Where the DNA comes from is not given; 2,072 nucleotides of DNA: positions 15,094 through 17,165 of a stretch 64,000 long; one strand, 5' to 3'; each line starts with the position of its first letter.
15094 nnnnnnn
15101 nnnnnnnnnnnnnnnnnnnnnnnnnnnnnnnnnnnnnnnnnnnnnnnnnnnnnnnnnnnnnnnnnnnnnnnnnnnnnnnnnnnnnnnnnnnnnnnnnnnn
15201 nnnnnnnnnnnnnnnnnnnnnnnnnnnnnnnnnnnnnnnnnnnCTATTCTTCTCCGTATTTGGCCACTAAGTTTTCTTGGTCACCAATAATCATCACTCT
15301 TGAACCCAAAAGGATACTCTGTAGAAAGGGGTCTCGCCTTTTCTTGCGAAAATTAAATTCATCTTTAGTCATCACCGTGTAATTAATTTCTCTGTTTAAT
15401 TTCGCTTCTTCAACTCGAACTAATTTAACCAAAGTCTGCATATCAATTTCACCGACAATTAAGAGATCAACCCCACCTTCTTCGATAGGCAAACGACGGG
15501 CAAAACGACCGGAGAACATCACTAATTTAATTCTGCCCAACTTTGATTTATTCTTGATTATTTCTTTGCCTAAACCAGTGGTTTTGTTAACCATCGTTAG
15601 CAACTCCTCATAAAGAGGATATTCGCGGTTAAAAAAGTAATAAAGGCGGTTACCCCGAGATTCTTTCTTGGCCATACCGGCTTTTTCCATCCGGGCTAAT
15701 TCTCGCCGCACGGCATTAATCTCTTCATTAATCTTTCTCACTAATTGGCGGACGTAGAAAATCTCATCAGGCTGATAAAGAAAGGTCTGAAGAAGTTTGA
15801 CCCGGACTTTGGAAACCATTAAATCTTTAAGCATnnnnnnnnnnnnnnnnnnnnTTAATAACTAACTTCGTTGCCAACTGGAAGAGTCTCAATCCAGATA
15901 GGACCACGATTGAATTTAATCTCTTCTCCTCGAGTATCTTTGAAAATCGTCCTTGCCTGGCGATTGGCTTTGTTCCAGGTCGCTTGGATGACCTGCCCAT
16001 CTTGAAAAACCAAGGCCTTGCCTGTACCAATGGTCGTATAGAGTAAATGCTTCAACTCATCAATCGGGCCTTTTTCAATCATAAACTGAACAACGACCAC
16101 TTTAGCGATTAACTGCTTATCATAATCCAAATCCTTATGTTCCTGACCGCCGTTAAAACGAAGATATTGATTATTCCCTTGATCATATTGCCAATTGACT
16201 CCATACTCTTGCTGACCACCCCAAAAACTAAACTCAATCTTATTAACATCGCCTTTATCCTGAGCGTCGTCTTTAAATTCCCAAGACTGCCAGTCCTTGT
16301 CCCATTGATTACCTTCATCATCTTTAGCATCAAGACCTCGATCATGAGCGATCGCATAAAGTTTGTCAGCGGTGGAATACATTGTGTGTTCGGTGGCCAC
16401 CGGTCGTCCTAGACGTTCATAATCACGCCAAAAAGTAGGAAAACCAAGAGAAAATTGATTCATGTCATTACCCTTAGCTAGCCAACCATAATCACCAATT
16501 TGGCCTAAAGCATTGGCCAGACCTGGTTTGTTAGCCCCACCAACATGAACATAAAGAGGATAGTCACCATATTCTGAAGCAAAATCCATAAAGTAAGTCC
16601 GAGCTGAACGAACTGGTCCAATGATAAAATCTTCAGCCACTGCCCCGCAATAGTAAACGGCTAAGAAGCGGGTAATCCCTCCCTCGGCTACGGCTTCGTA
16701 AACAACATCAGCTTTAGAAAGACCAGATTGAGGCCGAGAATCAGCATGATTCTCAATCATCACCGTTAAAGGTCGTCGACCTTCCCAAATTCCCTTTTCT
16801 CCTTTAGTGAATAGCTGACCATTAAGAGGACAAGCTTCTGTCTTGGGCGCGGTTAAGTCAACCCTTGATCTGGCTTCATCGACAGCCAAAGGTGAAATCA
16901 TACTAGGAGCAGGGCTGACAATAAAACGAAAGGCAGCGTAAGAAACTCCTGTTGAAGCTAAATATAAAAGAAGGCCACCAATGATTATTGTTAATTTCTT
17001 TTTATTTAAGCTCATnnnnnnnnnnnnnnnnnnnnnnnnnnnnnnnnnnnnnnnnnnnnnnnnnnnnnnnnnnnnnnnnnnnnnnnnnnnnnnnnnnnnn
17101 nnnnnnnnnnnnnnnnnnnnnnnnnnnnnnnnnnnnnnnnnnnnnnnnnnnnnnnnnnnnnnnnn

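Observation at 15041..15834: wHTH-nucleotidyltransferase fusion and AbrB/MazE-like mini-protein translationally coupled to secDF, with no yajC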

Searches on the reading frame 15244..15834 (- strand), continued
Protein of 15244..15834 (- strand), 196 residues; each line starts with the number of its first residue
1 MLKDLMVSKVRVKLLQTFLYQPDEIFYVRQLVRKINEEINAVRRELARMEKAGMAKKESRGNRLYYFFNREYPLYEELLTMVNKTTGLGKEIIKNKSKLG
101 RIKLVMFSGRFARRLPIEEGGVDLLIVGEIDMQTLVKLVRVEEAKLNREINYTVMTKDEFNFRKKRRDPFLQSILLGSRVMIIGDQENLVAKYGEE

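Call 40: find_encoding_contigs(protein=P0249, flank=4000, max_places=3)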
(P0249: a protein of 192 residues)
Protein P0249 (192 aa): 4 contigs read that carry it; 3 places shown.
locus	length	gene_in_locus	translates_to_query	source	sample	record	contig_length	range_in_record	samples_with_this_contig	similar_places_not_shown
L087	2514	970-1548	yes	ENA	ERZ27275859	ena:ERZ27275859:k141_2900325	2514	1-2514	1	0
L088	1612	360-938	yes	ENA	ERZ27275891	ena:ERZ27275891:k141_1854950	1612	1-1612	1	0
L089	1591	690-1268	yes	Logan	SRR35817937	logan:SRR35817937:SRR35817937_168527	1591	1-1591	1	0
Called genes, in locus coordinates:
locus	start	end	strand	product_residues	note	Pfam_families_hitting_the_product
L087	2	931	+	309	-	?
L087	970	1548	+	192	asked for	PF09339:HTH_IclR (weak), PF12802:MarR_2 (weak), PF25212:HVO_A0114, PF18765:Polbeta (weak)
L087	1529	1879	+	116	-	-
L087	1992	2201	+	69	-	PF02662:FlpD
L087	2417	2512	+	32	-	?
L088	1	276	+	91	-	?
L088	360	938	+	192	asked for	PF09339:HTH_IclR (weak), PF12802:MarR_2 (weak), PF25212:HVO_A0114, PF18765:Polbeta (weak)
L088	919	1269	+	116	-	-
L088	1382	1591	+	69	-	PF02662:FlpD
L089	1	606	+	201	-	?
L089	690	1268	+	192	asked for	PF09339:HTH_IclR (weak), PF12802:MarR_2 (weak), PF25212:HVO_A0114, PF18765:Polbeta (weak)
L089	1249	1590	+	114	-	?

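Call 49: search_protein_families(library=pfam, proteins=[L087:1529-1879:+, L084:6582-7805:+], max_evalue=0.1)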
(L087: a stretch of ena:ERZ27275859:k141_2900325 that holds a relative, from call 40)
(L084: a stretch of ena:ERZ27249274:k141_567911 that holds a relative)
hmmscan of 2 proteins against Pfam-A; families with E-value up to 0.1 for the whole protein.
L087:1529-1879:+ (116 aa): 2 families
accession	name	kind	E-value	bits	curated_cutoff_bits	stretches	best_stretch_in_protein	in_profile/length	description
PF05168.19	HEPN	-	0.00014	22.5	22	1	24-111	3-90/117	HEPN domain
PF25592.1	DUF7937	-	0.017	14.4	31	1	27-104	269-342/402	Domain of unknown function (DUF7937)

L084:6582-7805:+ (407 aa): 3 families
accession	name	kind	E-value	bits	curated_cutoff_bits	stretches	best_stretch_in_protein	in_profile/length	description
PF10101.14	DUF2339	-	0.0086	15.3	33.6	1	273-376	244-351/659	Predicted membrane protein (DUF2339)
PF08849.17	BrxA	-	0.016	15.3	23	1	61-137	43-117/184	BrxA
PF13567.11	DUF4131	-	0.035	14.2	31.6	0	325-372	2-47/165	Domain of unknown function (DUF4131)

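Call 60: search_protein_families(library=padloc, proteins=[window:15244-15834:-], max_evalue=0.1)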
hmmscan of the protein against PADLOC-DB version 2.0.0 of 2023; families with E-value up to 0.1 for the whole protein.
window:15244-15834:- (196 aa): 6 families
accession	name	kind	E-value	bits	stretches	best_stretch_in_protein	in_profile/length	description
PDLC04368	PDC-M05A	-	4.4e-39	132.4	1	2-189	6-195/201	-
PDLC04372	PDC-M05A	-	1.2e-22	79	1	31-189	4-164/167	-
PDLC04370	PDC-M05A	-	3.5e-16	57.6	1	3-186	9-191/194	-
PDLC04369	PDC-M05A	-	8.3e-16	56.2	1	1-191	5-193/201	-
PDLC01438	Csa3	-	1.1e-05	23.6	1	8-166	147-292/305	"CAS-I,CAS-II,CAS-III,CAS-IV,CAS-V,CAS-VI; associated_signaling"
PDLC04371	PDC-M05A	-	1.5e-05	22.8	1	4-64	26-86/211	-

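Call 61: search_protein_families(library=padloc, proteins=[L086:650-1090:+, L087:1529-1879:+], max_evalue=0.01)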
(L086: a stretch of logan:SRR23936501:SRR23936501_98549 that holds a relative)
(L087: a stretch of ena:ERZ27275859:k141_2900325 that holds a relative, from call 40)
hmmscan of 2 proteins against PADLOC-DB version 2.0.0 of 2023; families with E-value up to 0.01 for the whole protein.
L086:650-1090:+ (146 aa): 8 families
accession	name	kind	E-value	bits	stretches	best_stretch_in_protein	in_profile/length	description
PDLC04374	PDC-M05B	-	1.8e-56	188.4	1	1-145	1-145/146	-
PDLC04377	PDC-M05B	-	1.1e-39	133.8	1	1-145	1-145/149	-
PDLC04379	PDC-M05B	-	9.3e-31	104.8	1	1-144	1-143/147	-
PDLC04373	PDC-M05B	-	1.6e-21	74.8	1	2-133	5-132/141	-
PDLC04376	PDC-M05B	-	1.1e-17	62.4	1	22-139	2-119/121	-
PDLC04378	PDC-M05B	-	7.1e-16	56.8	1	15-145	21-150/153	-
PDLC04375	PDC-M05B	-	7e-08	30.9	1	4-131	15-142/151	-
PDLC04381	PDC-M05B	-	7.2e-08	30.9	1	34-125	7-94/113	-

L087:1529-1879:+ (116 aa): 5 families
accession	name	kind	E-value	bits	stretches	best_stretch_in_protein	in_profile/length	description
PDLC04374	PDC-M05B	-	4.8e-17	60.6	1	1-115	1-114/146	-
PDLC04377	PDC-M05B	-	2.5e-11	41.8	1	1-115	1-114/149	-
PDLC04375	PDC-M05B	-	1.7e-10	39.3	1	3-112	14-123/151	-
PDLC04379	PDC-M05B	-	8.5e-07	27.1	1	1-111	1-110/147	-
PDLC04373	PDC-M05B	-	0.0002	19.4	1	2-71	5-73/141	-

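Call 70: find_encoding_contigs(protein=P0282, flank=5000, max_places=1)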
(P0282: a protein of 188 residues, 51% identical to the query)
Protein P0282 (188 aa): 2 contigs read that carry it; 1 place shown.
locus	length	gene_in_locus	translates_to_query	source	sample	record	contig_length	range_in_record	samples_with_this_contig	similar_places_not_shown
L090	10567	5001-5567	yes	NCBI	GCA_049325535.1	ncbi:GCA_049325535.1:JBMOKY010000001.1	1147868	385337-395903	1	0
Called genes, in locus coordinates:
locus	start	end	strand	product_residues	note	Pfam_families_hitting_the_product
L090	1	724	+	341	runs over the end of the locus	PF02618:YceG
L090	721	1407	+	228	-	PF00696:AA_kinase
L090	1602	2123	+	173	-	PF00466:Ribosomal_L10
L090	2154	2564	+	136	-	PF16320:Ribosomal_L12_N, PF00542:Ribosomal_L12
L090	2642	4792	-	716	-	-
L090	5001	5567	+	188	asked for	-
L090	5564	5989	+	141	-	PF00814:TsaD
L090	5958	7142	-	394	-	PF00817:IMS, PF11799:IMS_C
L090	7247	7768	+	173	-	-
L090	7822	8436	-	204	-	PF01726:LexA_DNA_bind, PF09339:HTH_IclR (weak), PF00717:Peptidase_S24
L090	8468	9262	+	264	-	-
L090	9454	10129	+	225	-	PF13517:FG-GAP_3 (weak)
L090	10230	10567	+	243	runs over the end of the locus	PF01839:FG-GAP (faint), PF13517:FG-GAP_3, PF18962:Por_Secre_tail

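Call 71: find_encoding_contigs(protein=P0292, flank=5000, max_places=1)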
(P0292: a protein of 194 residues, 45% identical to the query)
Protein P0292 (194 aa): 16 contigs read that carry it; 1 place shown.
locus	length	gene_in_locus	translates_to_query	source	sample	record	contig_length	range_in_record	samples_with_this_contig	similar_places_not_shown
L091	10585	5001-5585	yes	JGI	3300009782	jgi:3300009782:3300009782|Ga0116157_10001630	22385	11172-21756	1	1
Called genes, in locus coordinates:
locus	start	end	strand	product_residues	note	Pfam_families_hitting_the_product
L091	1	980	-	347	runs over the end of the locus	PF03706:LPG_synthase_TM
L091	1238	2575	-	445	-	PF02388:FemAB, PF13480:Acetyltransf_6 (weak), PF02388:FemAB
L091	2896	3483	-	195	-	PF01330:RuvA_N, PF00633:HHH (faint), PF14520:HHH_5, PF07499:RuvA_C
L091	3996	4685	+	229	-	PF01509:TruB_N, PF16198:TruB_C_2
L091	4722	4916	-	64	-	-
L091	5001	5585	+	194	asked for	-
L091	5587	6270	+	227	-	PF01479:S4, PF00849:PseudoU_synth_2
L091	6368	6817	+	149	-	PF00814:TsaD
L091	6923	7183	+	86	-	-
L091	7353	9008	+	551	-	PF21760:SecD_1st, PF13616:Rotamase_3, PF00639:Rotamase, PF22599:SecDF_P1_head, PF00873:ACR_tran, PF03176:MMPL, PF02355:SecD_SecF_C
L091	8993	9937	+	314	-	PF02355:SecD_SecF_C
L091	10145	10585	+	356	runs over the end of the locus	?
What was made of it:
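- An independent lineage again has X 1.8 kb upstream of secDF on the same strand (L091, call 71).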

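Call 72: find_encoding_contigs(protein=P0345, flank=5000, max_places=1)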
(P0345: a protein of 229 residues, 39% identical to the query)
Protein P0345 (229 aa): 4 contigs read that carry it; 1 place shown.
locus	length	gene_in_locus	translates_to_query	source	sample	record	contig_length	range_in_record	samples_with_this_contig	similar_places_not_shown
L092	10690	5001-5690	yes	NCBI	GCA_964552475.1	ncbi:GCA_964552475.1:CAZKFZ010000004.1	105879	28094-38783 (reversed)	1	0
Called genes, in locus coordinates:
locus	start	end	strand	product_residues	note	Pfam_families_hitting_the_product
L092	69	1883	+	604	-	PF07973:tRNA_SAD, PF00587:tRNA-synt_2b, PF03129:HGTP_anticodon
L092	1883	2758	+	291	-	PF01745:IPT, PF01715:IPPT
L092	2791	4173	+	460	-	PF08245:Mur_ligase_M, PF08353:MurT_C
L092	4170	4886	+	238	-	PF07685:GATase_3, PF00117:GATase (weak), PF01965:DJ-1_PfpI (weak)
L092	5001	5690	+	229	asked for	-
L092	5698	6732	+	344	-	PF01594:AI-2E_transport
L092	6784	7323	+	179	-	PF13483:Lactamase_B_3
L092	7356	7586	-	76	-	PF00830:Ribosomal_L28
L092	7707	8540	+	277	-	PF00800:PDT, PF01842:ACT (weak)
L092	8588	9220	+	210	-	PF02163:Peptidase_M50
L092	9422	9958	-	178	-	PF20803:PaaX_M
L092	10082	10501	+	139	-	-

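Call 73: search_protein_families(library=pfam, proteins=[L091:6923-7183:+, L091:4722-4916:-, L083:3652-5925:-, L084:7808-8329:+, L092:5698-6732:+], max_evalue=0.1)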
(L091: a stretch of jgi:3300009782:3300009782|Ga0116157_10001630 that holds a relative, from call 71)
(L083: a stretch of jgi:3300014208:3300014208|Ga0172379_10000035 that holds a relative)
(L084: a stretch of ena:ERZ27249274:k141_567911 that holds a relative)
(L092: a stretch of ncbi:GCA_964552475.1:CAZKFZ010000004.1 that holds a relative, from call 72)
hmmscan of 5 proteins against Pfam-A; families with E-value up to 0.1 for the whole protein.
L091:6923-7183:+ (86 aa): 0 families

L091:4722-4916:- (64 aa): 1 family
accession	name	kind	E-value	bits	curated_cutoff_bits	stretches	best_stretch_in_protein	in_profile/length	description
PF20468.4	HPS6_C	-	0.015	14.7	27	1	16-54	88-129/387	Hermansky-Pudlak syndrome 6 protein C-terminal domain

L083:3652-5925:- (757 aa): 1 family
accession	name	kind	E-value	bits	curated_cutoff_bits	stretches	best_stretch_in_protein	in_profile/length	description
PF19292.4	KPBB_C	-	0.0074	15.9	27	1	439-526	97-181/238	Phosphorylase b kinase C-terminal domain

L084:7808-8329:+ (173 aa): 0 families

L092:5698-6732:+ (344 aa): 2 families
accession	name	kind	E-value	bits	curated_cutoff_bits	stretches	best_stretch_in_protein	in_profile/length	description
PF01594.21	AI-2E_transport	-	6.6e-71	239.6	34.3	1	16-332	4-324/327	AI-2E family transporter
PF13786.12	DUF4179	-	0.032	15.1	30.1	1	72-134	16-68/94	Domain of unknown function (DUF4179)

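Call 83: find_encoding_contigs(protein=P0314, flank=5000, max_places=1)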
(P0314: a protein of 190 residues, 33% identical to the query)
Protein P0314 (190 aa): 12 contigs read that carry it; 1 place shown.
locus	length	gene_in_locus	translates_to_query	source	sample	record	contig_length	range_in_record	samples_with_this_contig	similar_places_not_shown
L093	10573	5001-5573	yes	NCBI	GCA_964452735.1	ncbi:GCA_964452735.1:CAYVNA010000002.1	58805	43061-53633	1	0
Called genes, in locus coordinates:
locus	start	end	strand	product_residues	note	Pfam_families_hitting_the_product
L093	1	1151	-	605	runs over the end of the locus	PF00005:ABC_tran, PF02463:SMC_N (faint), PF13304:AAA_21 (faint)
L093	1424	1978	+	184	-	-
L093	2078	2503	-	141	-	PF13419:HAD_2, PF00702:Hydrolase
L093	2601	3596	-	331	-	-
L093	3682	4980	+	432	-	PF11258:DUF3048, PF17479:DUF3048_C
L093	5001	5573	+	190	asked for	-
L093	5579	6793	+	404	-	-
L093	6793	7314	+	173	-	-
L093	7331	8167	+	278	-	PF01745:IPT, PF01715:IPPT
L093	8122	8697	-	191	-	-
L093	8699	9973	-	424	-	PF02403:Seryl_tRNA_N, PF00587:tRNA-synt_2b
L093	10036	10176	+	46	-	-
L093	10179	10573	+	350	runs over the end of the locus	PF01368:DHH (weak), PF01809:YidD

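Call 84: find_encoding_contigs(protein=P0296, flank=5000, max_places=1)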
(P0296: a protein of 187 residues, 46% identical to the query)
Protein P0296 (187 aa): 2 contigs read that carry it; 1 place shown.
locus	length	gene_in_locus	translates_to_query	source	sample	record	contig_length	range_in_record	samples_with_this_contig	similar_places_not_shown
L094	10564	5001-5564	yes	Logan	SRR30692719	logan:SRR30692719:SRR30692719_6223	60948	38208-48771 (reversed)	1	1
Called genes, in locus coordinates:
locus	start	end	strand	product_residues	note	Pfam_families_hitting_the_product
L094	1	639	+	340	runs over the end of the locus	PF02618:YceG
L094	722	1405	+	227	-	PF00696:AA_kinase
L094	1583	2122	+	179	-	PF00466:Ribosomal_L10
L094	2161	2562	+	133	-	PF16320:Ribosomal_L12_N, PF00542:Ribosomal_L12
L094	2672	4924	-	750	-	-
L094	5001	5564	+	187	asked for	-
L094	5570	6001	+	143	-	PF00814:TsaD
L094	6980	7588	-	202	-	PF01726:LexA_DNA_bind, PF12840:HTH_20 (weak), PF00717:Peptidase_S24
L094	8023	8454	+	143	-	PF02381:MraZ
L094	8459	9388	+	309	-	PF01795:Methyltransf_5, PF13847:Methyltransf_31 (weak)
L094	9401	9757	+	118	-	-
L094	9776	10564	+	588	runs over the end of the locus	PF03717:PBP_dimer, PF00905:Transpeptidase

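Call 85: find_encoding_contigs(protein=P0384, flank=5000, max_places=1)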
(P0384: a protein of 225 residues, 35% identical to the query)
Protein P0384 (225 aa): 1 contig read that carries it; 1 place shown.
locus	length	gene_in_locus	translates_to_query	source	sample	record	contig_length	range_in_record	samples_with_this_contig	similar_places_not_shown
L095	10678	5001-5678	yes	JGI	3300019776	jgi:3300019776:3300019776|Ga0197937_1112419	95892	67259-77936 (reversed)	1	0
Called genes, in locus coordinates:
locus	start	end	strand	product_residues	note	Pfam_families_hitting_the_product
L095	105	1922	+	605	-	PF07973:tRNA_SAD, PF00587:tRNA-synt_2b, PF03129:HGTP_anticodon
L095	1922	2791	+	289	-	PF01745:IPT, PF01715:IPPT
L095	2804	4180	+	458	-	PF08245:Mur_ligase_M, PF08353:MurT_C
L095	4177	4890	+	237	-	PF07685:GATase_3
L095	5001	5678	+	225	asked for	-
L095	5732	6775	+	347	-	PF01594:AI-2E_transport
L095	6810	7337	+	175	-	PF13483:Lactamase_B_3 (weak)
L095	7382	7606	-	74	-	PF00830:Ribosomal_L28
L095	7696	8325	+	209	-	PF02163:Peptidase_M50 (weak)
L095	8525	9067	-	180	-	PF20803:PaaX_M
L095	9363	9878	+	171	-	-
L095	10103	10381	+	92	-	-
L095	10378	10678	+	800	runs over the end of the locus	PF00005:ABC_tran (faint), PF00158:Sigma54_activat (faint), PF23569:NBD_SMAX1 (weak), PF17871:AAA_lid_9, PF00004:AAA (weak), PF07724:AAA_2, PF07728:AAA_5, PF10431:ClpB_D2-small, +5 more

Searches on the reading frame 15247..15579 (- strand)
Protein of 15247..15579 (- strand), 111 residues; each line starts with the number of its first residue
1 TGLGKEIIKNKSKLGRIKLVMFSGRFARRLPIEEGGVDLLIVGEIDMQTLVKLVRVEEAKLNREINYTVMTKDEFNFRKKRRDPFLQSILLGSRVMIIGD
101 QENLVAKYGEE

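Call 67: predict_structure(alignment_id=A5)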
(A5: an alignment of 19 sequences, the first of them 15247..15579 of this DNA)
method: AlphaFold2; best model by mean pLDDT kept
length: 111 residues; sequences in the alignment: 19
mean_pLDDT: 87.2   pTM: 0.80
mean pLDDT of the five models: 87.2, 87.2, 86.3, 85.8, 85.4
residues with pLDDT >= 90: 74; 70-90: 26; 50-70: 4; < 50: 7
segments of 3 or more residues with pLDDT < 50: 105-111
pLDDT, mean of each block of 10 residues (from residue 1): 90 93 91 89 96 96 94 94 91 84 47 34
secondary structure, 60 per line:
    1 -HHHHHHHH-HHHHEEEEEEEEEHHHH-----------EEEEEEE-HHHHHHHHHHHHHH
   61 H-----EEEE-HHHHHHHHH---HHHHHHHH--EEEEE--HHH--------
elements in order: H2-9 H11-14 E15-23 H24-27 E39-45 H47-61 E67-70 H72-80 H84-91 E94-98

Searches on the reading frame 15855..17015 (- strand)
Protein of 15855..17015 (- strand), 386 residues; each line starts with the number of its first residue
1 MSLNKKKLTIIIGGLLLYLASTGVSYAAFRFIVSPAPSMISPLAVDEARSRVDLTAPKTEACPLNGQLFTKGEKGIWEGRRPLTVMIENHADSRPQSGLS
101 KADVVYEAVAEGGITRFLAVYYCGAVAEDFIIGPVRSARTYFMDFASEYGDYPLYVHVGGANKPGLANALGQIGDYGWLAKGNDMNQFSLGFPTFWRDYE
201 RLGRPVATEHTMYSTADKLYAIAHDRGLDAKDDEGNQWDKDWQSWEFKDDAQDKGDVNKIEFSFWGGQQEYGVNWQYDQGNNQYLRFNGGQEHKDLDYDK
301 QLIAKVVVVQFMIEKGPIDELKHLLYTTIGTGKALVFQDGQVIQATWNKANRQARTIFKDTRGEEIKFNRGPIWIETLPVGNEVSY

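Call 3: search_protein_families(library=pfam, proteins=[window:15855-17015:-], max_evalue=1)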
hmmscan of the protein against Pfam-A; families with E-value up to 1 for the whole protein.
window:15855-17015:- (386 aa): 4 families
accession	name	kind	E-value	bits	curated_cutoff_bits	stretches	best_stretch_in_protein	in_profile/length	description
PF11258.13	DUF3048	-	6.7e-34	117.6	25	1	78-227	12-146/148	Protein of unknown function (DUF3048) N-terminal domain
PF17479.7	DUF3048_C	-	2.5e-24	86.3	25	1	269-375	8-114/114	Protein of unknown function (DUF3048) C-terminal domain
PF14167.11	YfkD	-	0.11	12.1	27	1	269-302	79-112/232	YfkD-like protein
PF07355.17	GRDB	-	0.23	11.2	22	1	259-334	244-319/347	Glycine/sarcosine/betaine reductase selenoprotein B (GRDB)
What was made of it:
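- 15855..17015 (-): DUF3048 protein (386 aa, signal/anchor-like N-terminus by my reading). Pfam PF11258 and PF17479 (call 3).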

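Call 60: search_protein_families(library=padloc, proteins=[window:15855-17015:-], max_evalue=0.1)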
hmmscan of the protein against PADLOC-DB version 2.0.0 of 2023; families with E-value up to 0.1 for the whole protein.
window:15855-17015:- (386 aa): 0 families
